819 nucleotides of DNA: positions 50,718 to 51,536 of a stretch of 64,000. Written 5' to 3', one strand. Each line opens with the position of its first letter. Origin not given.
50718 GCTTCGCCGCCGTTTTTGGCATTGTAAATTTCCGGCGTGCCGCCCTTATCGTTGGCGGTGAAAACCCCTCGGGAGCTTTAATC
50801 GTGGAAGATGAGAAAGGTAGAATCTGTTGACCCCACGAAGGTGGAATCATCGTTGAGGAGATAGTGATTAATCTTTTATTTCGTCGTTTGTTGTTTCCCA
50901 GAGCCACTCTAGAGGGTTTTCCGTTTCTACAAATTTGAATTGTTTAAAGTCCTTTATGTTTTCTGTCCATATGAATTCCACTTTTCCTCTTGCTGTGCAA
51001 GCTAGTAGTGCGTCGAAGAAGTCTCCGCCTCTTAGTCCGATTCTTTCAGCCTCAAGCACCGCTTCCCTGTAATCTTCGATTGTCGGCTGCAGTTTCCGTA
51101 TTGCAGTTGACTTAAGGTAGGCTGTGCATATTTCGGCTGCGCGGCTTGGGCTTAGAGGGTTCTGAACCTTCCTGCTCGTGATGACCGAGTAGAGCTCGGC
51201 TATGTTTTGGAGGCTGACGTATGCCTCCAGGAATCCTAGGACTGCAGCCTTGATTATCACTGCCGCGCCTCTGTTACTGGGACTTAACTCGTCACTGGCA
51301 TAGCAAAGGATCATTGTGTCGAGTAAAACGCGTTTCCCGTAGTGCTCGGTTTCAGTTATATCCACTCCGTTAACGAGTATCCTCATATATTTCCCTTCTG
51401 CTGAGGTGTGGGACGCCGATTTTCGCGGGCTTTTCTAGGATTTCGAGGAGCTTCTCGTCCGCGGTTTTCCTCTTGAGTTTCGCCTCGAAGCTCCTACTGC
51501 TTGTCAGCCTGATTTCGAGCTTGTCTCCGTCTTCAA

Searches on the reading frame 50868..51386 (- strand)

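Call 47: search_protein_families(library=pfam, proteins=[window:50868-51386:-], max_evalue=0.01)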
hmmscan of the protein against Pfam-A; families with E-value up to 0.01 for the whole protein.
window:50868-51386:- (172 aa): 2 families
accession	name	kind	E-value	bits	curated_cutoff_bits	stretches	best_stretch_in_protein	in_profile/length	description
PF13470.12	PIN_3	-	1.6e-05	26.1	27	1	19-145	1-115/115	PIN domain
PF01850.27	PIN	-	0.00016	22.7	23.6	1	20-133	1-101/120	PIN domain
